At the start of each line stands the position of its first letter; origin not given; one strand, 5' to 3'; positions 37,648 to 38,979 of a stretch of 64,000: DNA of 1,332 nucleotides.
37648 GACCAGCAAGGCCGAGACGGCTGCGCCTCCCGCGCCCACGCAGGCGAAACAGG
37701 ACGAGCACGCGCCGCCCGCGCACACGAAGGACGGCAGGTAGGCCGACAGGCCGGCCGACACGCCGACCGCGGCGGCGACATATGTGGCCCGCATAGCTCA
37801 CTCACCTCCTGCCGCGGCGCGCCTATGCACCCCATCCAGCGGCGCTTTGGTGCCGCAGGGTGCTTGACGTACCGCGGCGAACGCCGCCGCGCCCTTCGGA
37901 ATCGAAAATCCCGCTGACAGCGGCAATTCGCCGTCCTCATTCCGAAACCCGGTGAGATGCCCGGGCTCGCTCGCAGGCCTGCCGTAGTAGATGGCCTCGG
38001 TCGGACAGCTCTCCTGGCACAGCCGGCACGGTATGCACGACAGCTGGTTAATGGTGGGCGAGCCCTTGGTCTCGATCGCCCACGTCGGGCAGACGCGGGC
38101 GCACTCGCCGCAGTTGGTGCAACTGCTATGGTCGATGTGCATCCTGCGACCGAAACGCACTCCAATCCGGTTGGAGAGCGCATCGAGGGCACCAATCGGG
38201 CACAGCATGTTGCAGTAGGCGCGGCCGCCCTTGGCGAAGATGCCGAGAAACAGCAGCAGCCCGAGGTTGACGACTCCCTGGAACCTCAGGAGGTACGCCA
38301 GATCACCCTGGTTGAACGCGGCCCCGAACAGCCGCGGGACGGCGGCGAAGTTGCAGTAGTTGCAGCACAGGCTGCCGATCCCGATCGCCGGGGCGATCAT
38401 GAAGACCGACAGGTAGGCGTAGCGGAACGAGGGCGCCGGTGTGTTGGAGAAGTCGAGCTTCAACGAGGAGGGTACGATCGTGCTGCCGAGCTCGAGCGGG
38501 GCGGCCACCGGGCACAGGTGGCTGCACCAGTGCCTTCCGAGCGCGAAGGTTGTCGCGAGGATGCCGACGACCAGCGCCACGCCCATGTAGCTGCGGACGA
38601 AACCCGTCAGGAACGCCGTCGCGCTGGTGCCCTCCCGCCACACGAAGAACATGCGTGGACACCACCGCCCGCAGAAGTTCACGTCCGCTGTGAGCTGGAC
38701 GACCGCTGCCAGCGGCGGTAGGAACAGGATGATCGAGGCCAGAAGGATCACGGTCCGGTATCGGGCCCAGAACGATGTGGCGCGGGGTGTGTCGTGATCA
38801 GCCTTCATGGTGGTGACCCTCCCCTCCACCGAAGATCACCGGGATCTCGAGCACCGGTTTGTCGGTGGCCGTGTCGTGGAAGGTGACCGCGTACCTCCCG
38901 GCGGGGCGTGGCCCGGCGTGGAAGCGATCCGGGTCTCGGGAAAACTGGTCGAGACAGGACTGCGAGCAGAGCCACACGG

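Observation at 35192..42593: Sigma54-driven TonB uptake operon bracketed by Cys-rich microproteins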

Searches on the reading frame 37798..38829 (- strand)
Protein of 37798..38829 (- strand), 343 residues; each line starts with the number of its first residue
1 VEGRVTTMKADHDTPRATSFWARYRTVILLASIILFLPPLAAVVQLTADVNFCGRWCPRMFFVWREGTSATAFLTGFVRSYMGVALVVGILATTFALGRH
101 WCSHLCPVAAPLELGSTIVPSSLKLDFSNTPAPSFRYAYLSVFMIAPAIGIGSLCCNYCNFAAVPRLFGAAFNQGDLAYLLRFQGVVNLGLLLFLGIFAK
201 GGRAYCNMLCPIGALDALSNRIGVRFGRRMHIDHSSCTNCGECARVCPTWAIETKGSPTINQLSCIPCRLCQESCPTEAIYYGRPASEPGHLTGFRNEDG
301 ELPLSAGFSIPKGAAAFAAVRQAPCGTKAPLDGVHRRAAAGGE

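Call 3: search_protein_families(library=pfam, proteins=[window:37798-38829:-], max_evalue=0.01)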
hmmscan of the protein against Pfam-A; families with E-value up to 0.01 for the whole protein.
window:37798-38829:- (343 aa): 12 families
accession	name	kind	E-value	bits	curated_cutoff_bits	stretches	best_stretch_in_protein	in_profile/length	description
PF12801.12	Fer4_5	-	4.7e-13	49.3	22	2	81-113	3-35/48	4Fe-4S binding domain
PF12838.12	Fer4_7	-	2.4e-10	41.2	27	2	205-249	7-50/52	4Fe-4S dicluster domain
PF13187.11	Fer4_9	-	1.4e-08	35.1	27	2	237-280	2-52/52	4Fe-4S dicluster domain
PF14697.11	Fer4_21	-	1.9e-08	34.7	35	2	231-280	2-57/59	4Fe-4S dicluster domain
PF00037.32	Fer4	-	2.1e-08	34.1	21.1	2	231-249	2-20/24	4Fe-4S binding domain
PF12837.12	Fer4_6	-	4.1e-08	33.2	25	2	230-249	2-21/24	4Fe-4S binding domain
PF13237.11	Fer4_10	-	8.9e-07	29.2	25.5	1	230-276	2-53/53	4Fe-4S dicluster domain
PF12797.12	Fer4_2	-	1.1e-05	25.5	24.5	1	229-249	2-22/22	4Fe-4S binding domain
PF13484.11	Fer4_16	-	1.2e-05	26.5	30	1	237-259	2-23/66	4Fe-4S double cluster binding domain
PF13746.11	Fer4_18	-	0.00068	20.2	27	1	230-276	54-96/114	4Fe-4S dicluster domain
PF25160.1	LdpA_Fe-S-bd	-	0.00068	19.8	27.6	1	206-255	9-46/49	LdpA Fe-S cluster-binding domain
PF12800.12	Fer4_4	-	0.0055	17.4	24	1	235-250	2-17/17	4Fe-4S binding domain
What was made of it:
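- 37798..38808 (-): Membrane polyferredoxin: 4 predicted TM helices, three CX3CP motifs, a CCxYC motif and two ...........(P) 4Fe-4S motifs. Pfam Fer4_5 twice plus dicluster (call 3).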

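Call 5: search_protein_families(library=ncbifam, proteins=[window:37798-38829:-], max_evalue=0.01)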
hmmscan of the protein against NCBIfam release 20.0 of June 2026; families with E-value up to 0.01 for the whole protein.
window:37798-38829:- (343 aa): 72 families (the best 25 are shown)
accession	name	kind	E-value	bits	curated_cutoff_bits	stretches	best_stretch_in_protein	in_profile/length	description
NF007013.0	PRK09477.1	equivalog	1.8e-16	60.1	234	1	81-282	86-276/286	quinol dehydrogenase ferredoxin subunit NapH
TIGR02163.1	napH_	subfamily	6.4e-15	55.4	213.05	1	82-282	64-253/255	NapH/MauN family ferredoxin-type protein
NF058577.1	FdxA_fam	equivalog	3.8e-11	43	65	3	234-279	6-52/52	4Fe-4S ferredoxin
NF038196.1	ferrodoxin_EFR1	subfamily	1.3e-10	41.8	75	1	227-284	177-233/242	EFR1 family ferrodoxin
TIGR01971.1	NuoI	subfamily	1.3e-09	37.7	113.05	2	204-253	48-99/121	NADH-quinone oxidoreductase, chain I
TIGR01944.1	rnfB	subfamily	5e-08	32.7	68.7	1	230-283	108-163/190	RnfABCDGE type electron transport complex subunit B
NF042909.1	FMH_DH_FwdF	exception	6.2e-08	32.1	375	1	206-254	265-313/336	tungsten-dependent formylmethanofuran dehydrogenase subunit FwdF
NF045480.1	FdxA_Actino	equivalog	6.6e-08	32.8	125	1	260-299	35-72/107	ferredoxin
TIGR02700.1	flavo_MJ0208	hypoth_equivalog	7.1e-08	32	251.35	1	231-285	144-199/234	dihydromethanopterin reductase (acceptor)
TIGR03294.1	FrhG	equivalog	1.8e-07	31.1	245.5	1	232-278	171-218/228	coenzyme F420 hydrogenase subunit gamma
NF040684.1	PorD_Arch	equivalog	2.5e-07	30.7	120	2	228-281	25-80/85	pyruvate synthase subunit PorD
NF004539.0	PRK05888.1-5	equivalog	3.7e-07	30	225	2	260-283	97-120/162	NADH-quinone oxidoreductase subunit NuoI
NF040770.1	hetero_SS_HdrA2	exception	3.9e-07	28.6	1100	1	230-282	572-625/777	CoB-CoM heterodisulfide reductase HdrA2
TIGR04105.1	FeFe_hydrog_B1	subfamily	4.3e-07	29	450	1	206-255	121-162/462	monomeric [FeFe] hydrogenase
NF046105.1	TransRegNosR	equivalog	6.7e-07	28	1000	1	186-272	582-662/680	transcriptional regulator NosR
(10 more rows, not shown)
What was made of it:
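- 37798..38808 (-): NapH is the best NCBIfam hit but below cutoff (call 5).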

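Call 9: find_encoding_contigs(protein=window:37798-38829:-, flank=10000, max_places=6)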
Protein window:37798-38829:- (343 aa): no gene with exactly this product is on record in the collection.
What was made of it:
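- Tried and rejected: The look-up of the polyferredoxin failed with the GTG-38829 start (call 9).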
